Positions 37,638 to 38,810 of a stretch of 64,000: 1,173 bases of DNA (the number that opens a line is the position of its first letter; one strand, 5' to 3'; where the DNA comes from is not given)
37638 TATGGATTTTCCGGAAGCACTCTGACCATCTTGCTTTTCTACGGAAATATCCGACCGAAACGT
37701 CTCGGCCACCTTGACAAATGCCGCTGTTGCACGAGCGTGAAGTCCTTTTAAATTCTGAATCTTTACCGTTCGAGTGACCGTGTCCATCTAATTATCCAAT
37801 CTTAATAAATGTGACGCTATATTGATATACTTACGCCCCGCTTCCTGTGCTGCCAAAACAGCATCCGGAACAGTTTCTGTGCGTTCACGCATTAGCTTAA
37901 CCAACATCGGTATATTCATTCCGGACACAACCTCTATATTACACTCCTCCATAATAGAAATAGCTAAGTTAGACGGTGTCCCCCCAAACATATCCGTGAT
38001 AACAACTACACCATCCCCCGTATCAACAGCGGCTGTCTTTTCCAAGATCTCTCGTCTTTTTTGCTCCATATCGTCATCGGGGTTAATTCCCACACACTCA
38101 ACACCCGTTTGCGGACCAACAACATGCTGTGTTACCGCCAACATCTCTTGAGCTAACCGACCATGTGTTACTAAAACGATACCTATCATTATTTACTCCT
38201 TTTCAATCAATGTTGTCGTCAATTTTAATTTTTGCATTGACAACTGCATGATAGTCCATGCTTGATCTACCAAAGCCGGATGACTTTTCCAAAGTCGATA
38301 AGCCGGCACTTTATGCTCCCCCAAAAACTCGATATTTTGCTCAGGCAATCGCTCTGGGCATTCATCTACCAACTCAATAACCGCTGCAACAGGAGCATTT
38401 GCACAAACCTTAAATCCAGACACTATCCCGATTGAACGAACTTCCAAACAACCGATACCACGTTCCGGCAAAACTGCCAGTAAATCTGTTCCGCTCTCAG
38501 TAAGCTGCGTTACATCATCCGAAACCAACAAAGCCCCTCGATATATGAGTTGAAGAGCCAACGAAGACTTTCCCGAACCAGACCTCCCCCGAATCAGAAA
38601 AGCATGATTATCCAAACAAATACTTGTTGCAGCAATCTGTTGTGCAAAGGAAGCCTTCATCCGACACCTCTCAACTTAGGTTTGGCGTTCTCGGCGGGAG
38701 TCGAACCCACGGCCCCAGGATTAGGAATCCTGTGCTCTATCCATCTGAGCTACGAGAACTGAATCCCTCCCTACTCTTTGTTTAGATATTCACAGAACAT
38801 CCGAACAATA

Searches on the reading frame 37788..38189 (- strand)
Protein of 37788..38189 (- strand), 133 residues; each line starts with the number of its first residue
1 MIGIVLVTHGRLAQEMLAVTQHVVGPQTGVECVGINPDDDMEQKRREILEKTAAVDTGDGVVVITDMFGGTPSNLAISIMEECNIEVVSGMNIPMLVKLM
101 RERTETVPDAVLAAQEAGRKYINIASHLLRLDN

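Call 7: search_protein_families(library=pfam, proteins=[window:37788-38189:-], max_evalue=0.1)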
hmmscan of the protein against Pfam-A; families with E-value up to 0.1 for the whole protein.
window:37788-38189:- (133 aa): 2 families
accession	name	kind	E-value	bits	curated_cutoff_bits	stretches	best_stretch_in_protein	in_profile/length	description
PF03610.21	EIIA-man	-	2.8e-28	98.8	21.4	1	3-111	1-111/116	PTS system fructose IIA component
PF00091.31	Tubulin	-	0.043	14.5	33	1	41-88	92-141/190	Tubulin/FtsZ family, GTPase domain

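Call 8: search_protein_families(library=ncbifam, proteins=[window:37788-38189:-], max_evalue=0.1)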
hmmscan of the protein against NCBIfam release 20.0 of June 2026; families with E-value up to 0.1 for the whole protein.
window:37788-38189:- (133 aa): 3 families
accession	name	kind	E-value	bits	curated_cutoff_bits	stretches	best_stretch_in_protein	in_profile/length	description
NF040761.1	AgaF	equivalog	2.9e-23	82.6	130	1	1-123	1-125/144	PTS galactosamine/N-acetylgalactosamine transporter subunit IIA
NF011670.1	PRK15088.1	equivalog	1.3e-19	70.3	400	1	2-123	3-127/323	PTS mannose transporter subunit IIAB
TIGR00824.1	EIIA-man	subfamily_domain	4.1e-18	65.6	98.35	1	1-107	1-108/116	mannose/fructose/sorbose PTS transporter subunit IIA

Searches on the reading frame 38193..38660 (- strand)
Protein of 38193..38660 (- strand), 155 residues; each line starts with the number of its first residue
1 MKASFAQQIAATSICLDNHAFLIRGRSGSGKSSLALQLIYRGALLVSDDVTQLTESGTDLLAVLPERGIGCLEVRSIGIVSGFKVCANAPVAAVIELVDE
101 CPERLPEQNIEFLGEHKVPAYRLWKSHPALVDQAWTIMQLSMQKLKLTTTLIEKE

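Call 7: search_protein_families(library=pfam, proteins=[window:38193-38660:-], max_evalue=0.1)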
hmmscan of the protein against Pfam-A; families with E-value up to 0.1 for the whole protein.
window:38193-38660:- (155 aa): 8 families
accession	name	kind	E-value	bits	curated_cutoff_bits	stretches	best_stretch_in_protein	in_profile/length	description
PF07475.17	Hpr_kinase_C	-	5e-13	49.4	33.3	1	19-81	19-82/171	HPr Serine kinase C-terminal domain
PF20720.3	nSTAND3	-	0.0013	18.9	27.2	1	11-41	10-40/155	Novel STAND NTPase 3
PF13555.12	AAA_29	-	0.0057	16.8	27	1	16-34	19-38/61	P-loop containing region of AAA domain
PF06745.19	ATPase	-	0.009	15.8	26.6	1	18-44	19-45/231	KaiC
PF13191.12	AAA_16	-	0.014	16.3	32.6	0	19-38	25-44/167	AAA ATPase domain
PF09848.15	SLFN-g3_helicase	-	0.038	13.7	24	1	19-42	2-25/354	Schlafen group 3, DNA/RNA helicase domain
PF03193.22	RsgA_GTPase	-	0.043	14.1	30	1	7-43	95-131/174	RsgA GTPase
PF13671.12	AAA_33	-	0.049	14.4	27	1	22-51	3-35/143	AAA domain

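Call 8: search_protein_families(library=ncbifam, proteins=[window:38193-38660:-], max_evalue=0.1)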
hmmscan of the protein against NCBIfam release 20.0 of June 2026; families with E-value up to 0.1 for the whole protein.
window:38193-38660:- (155 aa): 14 families
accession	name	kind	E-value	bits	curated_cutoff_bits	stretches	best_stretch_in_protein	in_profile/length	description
TIGR00679.1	hpr-ser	equivalog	5.7e-14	52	240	1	21-80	146-206/300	HPr(Ser) kinase/phosphatase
NF003883.0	PRK05428.2-1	equivalog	8.5e-12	44.9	252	1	12-130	21-139/189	HPr kinase/phosphorylase-related protein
TIGR04352.1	HprK_rel_A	equivalog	5.7e-05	22.4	200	1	10-84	100-171/280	HprK-related kinase A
TIGR04355.1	HprK_rel_B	hypoth_equivalog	8.6e-05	21.8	200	1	11-51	149-189/351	HprK-related kinase B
TIGR02324.1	CP_lyasePhnL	equivalog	0.00031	20.3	256.3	1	21-100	37-113/224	phosphonate C-P lyase system protein PhnL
NF005115.0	PRK06547.1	equivalog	0.0014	18.1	173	1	7-46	4-45/172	hypothetical protein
NF005253.0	PRK06762.1-4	equivalog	0.0022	18.2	159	1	22-51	6-38/166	hypothetical protein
NF005252.0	PRK06762.1-3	equivalog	0.0036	17.1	258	1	19-42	12-38/189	hypothetical protein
NF047389.1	ATPase_Sll1717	subfamily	0.0039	16.3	75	1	11-41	22-52/454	P-loop ATPase, Sll1717 family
NF005255.0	PRK06762.2-2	equivalog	0.011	15.7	140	1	20-50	5-38/163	hypothetical protein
TIGR00630.1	uvra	equivalog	0.043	12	729.8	1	19-40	23-44/924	excinuclease ABC subunit UvrA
TIGR02673.1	FtsE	equivalog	0.057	13.1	264.85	1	20-88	29-93/214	cell division ATP-binding protein FtsE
NF001503.0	PRK00349.1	equivalog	0.066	11.2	1147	1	20-41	28-49/943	excinuclease ABC subunit UvrA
NF008932.0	PRK12289.1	equivalog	0.099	11.7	483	0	7-46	168-207/363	small ribosomal subunit biogenesis GTPase RsgA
